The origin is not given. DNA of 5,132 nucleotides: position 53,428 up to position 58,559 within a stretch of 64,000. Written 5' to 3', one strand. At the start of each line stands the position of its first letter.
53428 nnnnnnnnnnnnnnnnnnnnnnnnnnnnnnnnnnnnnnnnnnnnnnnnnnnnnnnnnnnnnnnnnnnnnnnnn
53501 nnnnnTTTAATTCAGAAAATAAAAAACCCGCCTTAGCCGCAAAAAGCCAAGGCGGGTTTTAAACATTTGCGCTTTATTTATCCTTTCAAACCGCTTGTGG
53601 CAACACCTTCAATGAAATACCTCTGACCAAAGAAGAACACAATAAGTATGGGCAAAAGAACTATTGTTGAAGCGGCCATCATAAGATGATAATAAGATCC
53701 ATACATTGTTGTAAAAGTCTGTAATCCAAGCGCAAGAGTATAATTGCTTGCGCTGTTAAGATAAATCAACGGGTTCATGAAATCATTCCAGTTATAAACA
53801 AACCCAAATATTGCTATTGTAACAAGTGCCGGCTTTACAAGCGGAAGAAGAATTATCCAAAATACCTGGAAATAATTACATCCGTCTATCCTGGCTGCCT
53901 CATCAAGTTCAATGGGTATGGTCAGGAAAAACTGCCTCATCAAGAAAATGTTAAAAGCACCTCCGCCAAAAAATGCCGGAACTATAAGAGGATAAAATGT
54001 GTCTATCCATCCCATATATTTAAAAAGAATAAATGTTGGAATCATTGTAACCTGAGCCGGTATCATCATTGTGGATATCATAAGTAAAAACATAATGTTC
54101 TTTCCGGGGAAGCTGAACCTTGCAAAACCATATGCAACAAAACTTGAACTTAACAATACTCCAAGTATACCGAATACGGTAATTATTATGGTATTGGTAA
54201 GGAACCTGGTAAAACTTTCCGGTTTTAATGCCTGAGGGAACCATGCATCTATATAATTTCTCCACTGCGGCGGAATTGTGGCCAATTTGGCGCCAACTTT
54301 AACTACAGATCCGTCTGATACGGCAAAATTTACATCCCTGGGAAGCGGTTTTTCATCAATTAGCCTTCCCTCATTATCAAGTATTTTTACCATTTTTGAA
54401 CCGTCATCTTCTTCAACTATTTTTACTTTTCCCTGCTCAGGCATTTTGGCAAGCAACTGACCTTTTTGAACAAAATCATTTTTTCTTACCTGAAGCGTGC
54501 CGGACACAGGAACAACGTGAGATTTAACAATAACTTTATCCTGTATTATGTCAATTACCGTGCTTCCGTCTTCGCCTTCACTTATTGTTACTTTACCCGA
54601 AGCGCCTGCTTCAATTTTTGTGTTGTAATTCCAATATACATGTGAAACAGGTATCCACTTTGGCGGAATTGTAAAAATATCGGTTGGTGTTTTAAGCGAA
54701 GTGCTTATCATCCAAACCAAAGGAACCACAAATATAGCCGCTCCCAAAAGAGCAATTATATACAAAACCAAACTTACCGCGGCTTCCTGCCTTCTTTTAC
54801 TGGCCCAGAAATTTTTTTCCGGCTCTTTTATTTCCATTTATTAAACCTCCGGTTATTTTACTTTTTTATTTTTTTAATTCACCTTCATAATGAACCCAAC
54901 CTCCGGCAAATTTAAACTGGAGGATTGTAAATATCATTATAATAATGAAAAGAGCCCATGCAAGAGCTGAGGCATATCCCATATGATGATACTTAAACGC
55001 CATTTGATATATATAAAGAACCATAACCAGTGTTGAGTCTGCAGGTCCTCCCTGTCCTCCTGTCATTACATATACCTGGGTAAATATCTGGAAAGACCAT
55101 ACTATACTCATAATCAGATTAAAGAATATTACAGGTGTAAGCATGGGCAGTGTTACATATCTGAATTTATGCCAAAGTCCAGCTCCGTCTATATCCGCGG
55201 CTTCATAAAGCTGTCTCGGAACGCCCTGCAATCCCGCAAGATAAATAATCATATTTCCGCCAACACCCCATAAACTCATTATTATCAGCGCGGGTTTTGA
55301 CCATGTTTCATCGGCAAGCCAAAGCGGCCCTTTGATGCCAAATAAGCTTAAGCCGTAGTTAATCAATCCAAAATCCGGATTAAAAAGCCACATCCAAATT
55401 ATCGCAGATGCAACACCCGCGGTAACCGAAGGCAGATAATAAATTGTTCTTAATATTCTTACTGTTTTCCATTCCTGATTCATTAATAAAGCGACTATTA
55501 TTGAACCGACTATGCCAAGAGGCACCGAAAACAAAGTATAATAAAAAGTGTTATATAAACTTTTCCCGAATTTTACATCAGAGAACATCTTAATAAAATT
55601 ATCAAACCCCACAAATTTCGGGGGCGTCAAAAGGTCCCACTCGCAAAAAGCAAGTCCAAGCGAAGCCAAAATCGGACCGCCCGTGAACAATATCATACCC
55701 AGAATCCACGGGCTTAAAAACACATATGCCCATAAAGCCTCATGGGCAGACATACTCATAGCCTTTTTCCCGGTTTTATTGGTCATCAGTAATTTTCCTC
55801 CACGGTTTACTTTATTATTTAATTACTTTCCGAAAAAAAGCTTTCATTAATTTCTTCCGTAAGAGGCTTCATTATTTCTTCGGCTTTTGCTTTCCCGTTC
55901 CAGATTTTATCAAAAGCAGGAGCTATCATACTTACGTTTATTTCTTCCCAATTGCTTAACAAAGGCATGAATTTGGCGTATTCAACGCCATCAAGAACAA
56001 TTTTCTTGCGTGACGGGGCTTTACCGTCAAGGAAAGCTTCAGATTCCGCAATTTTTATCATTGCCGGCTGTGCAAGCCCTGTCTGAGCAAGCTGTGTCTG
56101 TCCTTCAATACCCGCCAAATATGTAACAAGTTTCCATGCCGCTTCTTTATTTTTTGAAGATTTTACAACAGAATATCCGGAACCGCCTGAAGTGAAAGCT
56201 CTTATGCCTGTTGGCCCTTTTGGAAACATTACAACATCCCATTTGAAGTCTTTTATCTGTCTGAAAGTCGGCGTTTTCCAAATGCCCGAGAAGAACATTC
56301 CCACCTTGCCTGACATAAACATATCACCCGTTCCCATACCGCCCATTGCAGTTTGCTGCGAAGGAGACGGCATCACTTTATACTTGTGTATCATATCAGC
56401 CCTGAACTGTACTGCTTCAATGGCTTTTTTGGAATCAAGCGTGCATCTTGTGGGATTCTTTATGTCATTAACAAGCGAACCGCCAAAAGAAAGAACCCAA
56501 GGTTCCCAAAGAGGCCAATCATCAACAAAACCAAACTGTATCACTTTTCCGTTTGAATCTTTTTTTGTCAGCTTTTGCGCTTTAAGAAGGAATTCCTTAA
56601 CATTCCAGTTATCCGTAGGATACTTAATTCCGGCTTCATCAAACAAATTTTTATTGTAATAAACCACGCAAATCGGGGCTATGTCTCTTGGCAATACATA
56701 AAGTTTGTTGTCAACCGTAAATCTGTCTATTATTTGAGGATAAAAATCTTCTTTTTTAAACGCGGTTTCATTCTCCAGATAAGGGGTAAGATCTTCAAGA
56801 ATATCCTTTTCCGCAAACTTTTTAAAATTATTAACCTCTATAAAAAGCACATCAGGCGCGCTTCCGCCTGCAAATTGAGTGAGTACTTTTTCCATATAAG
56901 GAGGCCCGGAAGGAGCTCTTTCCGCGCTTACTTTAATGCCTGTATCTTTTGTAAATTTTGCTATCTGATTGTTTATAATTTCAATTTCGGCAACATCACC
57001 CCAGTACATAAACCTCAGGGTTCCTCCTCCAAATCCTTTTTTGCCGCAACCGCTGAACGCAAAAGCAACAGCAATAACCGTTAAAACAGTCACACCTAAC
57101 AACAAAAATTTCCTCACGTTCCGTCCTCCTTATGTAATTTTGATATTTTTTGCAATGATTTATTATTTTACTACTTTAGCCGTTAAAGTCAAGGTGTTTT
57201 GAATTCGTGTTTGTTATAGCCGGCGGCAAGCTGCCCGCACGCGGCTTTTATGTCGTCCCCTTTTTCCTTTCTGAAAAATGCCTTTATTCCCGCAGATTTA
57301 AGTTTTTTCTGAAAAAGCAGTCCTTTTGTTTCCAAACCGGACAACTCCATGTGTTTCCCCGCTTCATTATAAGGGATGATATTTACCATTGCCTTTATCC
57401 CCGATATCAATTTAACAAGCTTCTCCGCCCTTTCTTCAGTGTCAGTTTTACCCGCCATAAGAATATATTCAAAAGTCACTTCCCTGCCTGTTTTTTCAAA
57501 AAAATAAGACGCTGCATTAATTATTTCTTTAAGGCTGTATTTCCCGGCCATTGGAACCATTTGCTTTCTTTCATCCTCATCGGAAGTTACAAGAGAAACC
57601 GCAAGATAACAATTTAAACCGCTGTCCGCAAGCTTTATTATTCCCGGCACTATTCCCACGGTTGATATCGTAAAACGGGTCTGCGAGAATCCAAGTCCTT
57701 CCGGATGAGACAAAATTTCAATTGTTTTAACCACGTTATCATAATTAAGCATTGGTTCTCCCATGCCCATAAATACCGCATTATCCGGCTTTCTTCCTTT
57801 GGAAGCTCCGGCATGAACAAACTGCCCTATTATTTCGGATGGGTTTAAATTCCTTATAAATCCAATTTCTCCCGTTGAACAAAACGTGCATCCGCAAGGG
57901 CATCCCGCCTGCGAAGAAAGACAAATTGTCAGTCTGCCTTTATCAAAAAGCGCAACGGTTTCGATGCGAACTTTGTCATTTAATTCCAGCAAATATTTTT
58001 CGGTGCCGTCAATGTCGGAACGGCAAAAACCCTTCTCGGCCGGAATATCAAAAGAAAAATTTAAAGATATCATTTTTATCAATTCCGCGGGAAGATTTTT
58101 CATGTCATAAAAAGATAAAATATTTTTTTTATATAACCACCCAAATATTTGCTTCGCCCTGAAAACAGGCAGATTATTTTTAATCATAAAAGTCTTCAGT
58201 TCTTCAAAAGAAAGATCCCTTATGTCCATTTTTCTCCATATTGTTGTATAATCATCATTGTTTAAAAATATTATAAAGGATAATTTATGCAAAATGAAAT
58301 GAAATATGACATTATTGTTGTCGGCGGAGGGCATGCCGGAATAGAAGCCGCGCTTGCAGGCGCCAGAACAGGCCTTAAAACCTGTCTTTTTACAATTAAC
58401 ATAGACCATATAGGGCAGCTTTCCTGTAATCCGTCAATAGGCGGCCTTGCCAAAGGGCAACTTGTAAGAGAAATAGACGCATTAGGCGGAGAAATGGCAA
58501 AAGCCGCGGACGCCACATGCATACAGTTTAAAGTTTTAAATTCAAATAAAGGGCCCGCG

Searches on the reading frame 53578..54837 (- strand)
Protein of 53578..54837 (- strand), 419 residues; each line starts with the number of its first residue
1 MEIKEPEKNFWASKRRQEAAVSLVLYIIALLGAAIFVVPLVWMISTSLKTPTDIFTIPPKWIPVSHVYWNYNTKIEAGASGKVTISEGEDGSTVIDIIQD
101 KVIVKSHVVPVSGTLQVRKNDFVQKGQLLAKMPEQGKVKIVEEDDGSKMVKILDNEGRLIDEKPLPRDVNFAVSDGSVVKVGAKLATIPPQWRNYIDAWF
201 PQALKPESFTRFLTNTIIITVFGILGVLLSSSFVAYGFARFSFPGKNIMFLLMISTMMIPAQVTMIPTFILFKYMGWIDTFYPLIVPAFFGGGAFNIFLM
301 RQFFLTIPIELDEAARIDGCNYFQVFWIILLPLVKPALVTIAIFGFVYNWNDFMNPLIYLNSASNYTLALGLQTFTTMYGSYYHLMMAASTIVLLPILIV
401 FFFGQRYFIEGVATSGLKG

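Call 14: search_protein_families(library=pfam, proteins=[window:53578-54837:-], max_evalue=0.001)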
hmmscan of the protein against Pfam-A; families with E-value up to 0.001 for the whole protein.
window:53578-54837:- (419 aa): 4 families
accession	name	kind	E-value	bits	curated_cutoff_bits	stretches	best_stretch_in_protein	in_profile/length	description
PF00528.27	BPD_transp_1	-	2.6e-20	73.3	26.4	1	234-409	8-179/184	Binding-protein-dependent transport system inner membrane component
PF21668.3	RPOC_hybrid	-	2e-08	34.4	27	0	73-131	8-68/102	DNA-directed RNA polymerase subunit beta', hybrid domain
PF01333.25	Apocytochr_F_C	-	4.6e-05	23.9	30.4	0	72-136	2-67/118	Apocytochrome F, C-terminal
PF01551.29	Peptidase_M23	-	0.00066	20.3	28.7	0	70-137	11-77/96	Peptidase family M23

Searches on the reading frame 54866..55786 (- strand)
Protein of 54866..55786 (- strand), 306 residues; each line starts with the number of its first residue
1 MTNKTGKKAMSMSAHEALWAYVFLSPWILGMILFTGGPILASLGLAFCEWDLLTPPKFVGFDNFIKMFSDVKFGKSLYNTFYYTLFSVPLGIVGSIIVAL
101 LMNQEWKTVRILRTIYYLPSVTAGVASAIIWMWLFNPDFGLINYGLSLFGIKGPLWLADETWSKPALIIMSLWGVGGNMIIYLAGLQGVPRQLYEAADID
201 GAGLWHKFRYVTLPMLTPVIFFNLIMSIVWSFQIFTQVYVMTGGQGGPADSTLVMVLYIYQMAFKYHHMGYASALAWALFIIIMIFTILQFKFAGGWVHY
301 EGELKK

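Call 14: search_protein_families(library=pfam, proteins=[window:54866-55786:-], max_evalue=0.001)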
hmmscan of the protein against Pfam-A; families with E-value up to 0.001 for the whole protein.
window:54866-55786:- (306 aa): 1 family
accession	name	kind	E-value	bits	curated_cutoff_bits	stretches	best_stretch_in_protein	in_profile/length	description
PF00528.27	BPD_transp_1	-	3.3e-18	66.5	26.4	1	91-290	1-175/184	Binding-protein-dependent transport system inner membrane component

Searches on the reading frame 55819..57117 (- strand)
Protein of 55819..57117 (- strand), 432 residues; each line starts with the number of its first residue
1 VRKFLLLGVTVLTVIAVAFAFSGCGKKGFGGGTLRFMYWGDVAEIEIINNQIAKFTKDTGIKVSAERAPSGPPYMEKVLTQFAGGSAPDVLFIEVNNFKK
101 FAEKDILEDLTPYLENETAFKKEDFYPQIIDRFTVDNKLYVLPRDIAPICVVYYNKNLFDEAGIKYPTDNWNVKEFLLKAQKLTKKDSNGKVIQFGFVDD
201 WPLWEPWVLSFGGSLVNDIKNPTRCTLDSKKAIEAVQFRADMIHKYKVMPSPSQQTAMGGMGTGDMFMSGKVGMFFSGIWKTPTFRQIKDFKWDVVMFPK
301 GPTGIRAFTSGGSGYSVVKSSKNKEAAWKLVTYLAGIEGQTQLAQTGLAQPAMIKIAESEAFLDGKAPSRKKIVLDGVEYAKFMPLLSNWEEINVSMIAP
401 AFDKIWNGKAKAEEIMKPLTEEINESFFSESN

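Call 14: search_protein_families(library=pfam, proteins=[window:55819-57117:-], max_evalue=0.001)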
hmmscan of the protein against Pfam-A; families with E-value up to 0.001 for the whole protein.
window:55819-57117:- (432 aa): 3 families
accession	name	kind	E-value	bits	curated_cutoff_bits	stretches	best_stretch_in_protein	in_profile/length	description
PF01547.30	SBP_bac_1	-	2.8e-43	149.5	26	1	47-340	9-306/307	Bacterial extracellular solute-binding protein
PF13416.11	SBP_bac_8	-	9.4e-35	121.2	27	1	52-362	3-271/279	Bacterial extracellular solute-binding protein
PF13531.11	SBP_bac_11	-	0.00014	22.2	25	0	52-113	17-76/227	Bacterial extracellular solute-binding protein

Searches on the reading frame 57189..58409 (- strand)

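Call 72: search_protein_families(library=pfam, proteins=[window:57189-58409:-], max_evalue=0.001)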
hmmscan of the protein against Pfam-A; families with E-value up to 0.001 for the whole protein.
window:57189-58409:- (406 aa): 2 families
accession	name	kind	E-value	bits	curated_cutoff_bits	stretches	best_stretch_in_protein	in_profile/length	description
PF04055.27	Radical_SAM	-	4.9e-16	59.8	29.5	1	166-327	3-161/166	Radical SAM superfamily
PF21016.3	RlmN_N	-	3.7e-09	36.6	24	1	62-110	2-50/60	Ribosomal RNA large subunit methyltransferase N-terminal domain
